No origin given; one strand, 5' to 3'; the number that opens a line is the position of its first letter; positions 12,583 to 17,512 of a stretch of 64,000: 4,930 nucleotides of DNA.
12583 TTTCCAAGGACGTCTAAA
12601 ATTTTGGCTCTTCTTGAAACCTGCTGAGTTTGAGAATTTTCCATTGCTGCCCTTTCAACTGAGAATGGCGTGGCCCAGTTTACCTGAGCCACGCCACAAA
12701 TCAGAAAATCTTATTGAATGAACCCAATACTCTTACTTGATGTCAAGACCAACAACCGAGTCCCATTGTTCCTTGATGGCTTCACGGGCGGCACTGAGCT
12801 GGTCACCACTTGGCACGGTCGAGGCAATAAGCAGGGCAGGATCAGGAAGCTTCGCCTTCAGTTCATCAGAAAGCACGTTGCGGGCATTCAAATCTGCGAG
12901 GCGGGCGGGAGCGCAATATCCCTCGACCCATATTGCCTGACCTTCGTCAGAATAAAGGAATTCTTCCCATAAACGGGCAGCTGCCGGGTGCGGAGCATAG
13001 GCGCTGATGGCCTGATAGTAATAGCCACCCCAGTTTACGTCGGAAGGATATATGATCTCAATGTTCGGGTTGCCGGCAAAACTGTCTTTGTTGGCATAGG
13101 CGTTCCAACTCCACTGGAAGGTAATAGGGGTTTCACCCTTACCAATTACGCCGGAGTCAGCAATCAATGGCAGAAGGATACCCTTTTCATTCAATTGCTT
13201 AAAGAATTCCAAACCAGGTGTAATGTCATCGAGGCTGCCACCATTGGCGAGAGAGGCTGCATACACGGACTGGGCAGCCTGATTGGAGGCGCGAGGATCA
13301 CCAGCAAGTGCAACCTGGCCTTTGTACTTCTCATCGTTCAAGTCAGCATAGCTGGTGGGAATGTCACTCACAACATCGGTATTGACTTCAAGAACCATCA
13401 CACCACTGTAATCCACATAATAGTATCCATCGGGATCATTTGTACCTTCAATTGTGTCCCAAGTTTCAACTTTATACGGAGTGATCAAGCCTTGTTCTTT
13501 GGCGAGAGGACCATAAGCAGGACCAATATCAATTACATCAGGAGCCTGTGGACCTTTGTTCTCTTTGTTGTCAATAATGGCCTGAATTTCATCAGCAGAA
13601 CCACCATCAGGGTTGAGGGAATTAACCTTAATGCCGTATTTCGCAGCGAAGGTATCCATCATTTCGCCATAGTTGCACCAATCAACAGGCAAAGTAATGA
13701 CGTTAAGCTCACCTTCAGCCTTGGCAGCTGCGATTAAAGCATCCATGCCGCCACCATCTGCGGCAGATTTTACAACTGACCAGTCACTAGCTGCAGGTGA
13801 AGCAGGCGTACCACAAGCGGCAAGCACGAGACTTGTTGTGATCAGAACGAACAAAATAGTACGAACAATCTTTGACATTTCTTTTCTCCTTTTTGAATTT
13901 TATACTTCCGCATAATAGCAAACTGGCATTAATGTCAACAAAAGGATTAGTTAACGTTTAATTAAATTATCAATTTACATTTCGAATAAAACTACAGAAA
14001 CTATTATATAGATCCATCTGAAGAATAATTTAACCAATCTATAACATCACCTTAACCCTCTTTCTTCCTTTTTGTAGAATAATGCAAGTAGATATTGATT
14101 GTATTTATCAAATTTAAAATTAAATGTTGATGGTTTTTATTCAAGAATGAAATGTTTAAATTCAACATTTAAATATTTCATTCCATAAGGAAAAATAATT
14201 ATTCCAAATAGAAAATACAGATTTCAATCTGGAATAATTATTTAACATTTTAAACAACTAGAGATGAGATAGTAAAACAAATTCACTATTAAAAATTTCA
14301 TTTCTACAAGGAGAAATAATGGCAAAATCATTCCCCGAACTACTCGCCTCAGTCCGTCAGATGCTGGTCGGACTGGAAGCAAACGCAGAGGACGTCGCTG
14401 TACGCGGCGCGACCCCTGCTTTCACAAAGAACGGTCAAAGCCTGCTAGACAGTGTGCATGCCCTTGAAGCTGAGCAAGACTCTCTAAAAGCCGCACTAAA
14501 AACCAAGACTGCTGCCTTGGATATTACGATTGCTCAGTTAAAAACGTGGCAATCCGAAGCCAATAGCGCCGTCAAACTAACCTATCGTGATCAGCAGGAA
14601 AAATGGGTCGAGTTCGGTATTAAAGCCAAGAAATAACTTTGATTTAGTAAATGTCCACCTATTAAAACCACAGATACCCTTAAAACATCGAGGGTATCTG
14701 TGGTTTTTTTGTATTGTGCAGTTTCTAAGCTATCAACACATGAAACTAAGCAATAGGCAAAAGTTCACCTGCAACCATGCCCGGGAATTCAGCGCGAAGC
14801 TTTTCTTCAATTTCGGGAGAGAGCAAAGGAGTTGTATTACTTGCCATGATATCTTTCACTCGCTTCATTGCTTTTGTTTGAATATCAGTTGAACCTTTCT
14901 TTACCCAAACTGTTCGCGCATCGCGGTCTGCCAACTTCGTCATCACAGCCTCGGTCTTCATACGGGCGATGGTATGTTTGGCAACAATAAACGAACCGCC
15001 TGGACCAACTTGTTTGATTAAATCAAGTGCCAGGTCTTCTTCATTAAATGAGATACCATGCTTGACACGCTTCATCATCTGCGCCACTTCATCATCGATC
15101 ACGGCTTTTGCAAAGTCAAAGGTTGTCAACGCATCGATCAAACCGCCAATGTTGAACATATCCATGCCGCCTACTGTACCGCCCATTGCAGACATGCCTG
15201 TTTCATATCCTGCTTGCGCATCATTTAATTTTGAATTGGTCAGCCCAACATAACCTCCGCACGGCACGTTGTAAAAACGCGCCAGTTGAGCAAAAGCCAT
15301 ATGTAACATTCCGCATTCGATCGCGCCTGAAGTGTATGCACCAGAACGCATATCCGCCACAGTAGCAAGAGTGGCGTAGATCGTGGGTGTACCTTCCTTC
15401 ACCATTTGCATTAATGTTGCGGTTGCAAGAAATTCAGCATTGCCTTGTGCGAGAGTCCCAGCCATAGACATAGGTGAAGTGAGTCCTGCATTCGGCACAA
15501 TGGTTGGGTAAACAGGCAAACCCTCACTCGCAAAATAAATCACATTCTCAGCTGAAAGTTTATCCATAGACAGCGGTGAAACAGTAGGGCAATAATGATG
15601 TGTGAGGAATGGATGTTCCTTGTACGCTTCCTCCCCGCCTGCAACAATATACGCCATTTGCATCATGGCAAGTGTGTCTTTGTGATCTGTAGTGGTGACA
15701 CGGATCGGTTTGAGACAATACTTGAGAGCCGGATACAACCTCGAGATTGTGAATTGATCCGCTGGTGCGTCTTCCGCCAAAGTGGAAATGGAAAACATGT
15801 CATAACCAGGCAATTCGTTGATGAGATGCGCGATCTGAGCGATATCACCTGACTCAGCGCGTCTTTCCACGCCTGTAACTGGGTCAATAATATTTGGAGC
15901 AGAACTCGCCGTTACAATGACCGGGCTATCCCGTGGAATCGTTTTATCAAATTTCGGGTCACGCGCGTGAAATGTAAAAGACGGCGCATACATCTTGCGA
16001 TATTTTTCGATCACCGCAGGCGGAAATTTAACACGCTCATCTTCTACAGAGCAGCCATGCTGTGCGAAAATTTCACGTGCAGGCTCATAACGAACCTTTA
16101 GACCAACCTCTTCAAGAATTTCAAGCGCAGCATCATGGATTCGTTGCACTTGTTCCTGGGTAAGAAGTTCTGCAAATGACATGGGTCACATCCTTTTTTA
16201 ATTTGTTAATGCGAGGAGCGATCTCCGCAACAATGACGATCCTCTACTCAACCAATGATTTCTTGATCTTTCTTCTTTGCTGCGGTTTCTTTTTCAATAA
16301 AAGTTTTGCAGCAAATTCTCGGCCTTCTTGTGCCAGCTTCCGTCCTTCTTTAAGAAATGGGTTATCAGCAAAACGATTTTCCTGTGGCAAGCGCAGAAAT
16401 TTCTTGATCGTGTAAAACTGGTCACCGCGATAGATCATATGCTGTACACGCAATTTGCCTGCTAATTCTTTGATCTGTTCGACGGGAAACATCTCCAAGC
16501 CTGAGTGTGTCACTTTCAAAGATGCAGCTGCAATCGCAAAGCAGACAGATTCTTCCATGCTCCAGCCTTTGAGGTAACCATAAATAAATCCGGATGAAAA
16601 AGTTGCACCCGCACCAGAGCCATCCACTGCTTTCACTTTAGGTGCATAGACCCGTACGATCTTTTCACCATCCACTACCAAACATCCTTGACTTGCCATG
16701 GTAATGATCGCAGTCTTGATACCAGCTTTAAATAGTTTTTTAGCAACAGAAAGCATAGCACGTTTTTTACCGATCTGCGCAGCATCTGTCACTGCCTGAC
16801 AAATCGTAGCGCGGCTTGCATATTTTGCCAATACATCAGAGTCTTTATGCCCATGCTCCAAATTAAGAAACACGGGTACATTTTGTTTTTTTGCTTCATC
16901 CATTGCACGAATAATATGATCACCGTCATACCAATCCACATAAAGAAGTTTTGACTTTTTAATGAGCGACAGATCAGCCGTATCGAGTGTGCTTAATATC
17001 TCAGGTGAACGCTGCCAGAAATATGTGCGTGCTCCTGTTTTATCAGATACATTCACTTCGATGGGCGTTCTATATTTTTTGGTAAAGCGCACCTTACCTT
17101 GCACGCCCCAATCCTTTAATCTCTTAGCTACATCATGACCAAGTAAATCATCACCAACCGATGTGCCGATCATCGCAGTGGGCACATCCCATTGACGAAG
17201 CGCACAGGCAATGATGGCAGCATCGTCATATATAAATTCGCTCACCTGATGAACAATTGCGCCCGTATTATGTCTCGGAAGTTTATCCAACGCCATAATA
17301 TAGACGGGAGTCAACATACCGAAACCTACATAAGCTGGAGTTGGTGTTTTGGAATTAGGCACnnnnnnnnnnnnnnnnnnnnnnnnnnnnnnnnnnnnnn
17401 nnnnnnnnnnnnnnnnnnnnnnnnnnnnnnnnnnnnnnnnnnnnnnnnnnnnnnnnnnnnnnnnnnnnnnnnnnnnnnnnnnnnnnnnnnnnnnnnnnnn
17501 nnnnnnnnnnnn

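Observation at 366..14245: Serial copies of the PfpI gene 3' end partition the phosphonate island into three cargo blocks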

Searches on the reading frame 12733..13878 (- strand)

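Call 58: search_protein_families(library=ncbifam, proteins=[window:12733-13878:-], max_evalue=0.00001)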
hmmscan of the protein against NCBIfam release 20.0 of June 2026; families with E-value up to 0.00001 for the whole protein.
window:12733-13878:- (381 aa): 2 families
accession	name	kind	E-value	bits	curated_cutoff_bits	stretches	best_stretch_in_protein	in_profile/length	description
NF011620.1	PRK15046.1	equivalog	1.8e-13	49.9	310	1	18-232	11-191/334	2-aminoethylphosphonate ABC transporter substrate-binding protein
TIGR03227.1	PhnS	equivalog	6.2e-10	38.5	395.3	1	45-203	21-178/360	2-aminoethylphosphonate ABC transporter substrate-binding protein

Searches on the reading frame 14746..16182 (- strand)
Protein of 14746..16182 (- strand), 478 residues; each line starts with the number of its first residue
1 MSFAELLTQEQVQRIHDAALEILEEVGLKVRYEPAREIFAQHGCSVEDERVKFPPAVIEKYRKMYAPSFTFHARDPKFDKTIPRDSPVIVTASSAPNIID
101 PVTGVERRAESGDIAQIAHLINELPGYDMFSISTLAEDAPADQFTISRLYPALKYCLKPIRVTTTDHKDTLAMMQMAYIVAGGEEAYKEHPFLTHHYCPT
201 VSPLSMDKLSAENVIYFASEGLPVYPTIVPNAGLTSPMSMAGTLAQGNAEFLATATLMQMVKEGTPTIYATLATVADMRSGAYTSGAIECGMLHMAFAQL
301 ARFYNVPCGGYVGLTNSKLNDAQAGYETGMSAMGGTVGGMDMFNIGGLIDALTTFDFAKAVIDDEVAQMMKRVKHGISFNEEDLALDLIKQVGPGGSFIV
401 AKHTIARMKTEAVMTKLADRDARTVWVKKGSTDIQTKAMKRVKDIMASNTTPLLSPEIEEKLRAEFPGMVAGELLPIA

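Call 32: search_protein_families(library=pfam, proteins=[window:14746-16182:-], max_evalue=0.00001)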
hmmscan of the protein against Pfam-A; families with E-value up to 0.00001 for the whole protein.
window:14746-16182:- (478 aa): 1 family
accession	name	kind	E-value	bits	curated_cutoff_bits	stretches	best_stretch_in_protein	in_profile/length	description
PF06253.16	MTTB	-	1.7e-99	333.5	25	1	4-464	31-490/500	Trimethylamine methyltransferase (MTTB)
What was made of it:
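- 14746..16182 (-): mttB-like gene, the conserved right flank of the variable locus. Pfam PF06253 (call 32).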

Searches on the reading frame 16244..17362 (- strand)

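Call 32: search_protein_families(library=pfam, proteins=[window:16244-17362:-], max_evalue=0.00001)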
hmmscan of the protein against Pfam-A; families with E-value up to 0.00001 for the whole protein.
window:16244-17362:- (372 aa): 1 family
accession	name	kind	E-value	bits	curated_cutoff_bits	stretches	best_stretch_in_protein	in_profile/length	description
PF00294.29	PfkB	-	1.4e-30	107.1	25.8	1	51-289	42-295/302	pfkB family carbohydrate kinase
